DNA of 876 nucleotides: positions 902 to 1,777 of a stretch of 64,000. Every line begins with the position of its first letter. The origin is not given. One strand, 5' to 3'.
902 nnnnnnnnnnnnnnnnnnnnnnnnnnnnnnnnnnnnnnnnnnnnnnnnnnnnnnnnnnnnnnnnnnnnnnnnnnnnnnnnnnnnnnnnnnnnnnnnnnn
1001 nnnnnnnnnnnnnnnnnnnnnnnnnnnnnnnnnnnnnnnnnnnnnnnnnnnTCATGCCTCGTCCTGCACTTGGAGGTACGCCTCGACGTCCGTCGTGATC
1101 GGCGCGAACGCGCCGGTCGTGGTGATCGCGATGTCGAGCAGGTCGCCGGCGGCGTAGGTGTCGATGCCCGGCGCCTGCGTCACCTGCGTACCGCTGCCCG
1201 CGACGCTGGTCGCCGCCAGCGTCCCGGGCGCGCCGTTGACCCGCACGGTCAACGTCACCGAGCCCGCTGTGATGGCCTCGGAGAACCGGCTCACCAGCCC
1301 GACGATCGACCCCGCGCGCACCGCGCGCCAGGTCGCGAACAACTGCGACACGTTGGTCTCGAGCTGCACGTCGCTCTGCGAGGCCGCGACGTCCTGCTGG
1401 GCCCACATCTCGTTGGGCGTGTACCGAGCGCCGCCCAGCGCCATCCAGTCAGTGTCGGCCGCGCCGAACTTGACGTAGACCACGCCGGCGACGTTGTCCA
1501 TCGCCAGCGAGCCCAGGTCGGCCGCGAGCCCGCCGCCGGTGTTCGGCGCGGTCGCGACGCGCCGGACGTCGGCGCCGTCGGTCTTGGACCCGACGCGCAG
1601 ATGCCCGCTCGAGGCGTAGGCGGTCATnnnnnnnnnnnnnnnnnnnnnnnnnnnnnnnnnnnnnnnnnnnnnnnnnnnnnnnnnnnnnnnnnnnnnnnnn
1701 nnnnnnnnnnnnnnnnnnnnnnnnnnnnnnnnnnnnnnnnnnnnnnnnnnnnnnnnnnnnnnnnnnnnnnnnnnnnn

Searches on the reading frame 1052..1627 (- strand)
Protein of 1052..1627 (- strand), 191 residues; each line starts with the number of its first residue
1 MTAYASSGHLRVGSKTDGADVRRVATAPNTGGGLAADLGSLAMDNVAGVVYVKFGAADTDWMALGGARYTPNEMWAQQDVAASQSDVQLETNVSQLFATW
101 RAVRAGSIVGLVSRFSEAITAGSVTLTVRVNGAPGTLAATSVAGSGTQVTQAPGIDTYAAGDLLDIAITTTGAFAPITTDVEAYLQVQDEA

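Call 68: find_encoding_contigs(protein=window:1052-1627:-, flank=10000, max_places=4)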
Protein window:1052-1627:- (191 aa): 16 contigs read that carry it; 4 places shown.
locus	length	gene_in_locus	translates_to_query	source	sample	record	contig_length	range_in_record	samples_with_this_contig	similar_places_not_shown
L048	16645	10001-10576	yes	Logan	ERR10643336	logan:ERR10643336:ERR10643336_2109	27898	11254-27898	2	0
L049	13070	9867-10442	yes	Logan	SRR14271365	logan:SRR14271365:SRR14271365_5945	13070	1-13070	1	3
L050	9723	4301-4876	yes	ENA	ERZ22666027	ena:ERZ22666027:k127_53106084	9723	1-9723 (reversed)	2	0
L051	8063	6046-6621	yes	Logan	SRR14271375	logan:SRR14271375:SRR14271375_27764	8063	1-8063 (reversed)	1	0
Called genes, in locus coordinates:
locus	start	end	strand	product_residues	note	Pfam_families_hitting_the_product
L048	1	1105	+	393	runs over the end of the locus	-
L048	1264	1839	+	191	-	-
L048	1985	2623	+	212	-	-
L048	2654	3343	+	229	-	-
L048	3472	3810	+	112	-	-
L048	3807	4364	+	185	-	-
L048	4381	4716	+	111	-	-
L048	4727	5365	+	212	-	-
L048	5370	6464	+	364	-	-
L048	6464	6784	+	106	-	-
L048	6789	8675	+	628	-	-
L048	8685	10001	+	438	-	-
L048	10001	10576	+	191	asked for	-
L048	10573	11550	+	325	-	-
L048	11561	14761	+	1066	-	PF17892:Cadherin_5 (faint), PF17803:Cadherin_4 (weak), PF17963:Big_9 (weak), PF07679:I-set (weak), PF13927:Ig_3 (weak)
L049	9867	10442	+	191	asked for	-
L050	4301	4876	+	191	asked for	-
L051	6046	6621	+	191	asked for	-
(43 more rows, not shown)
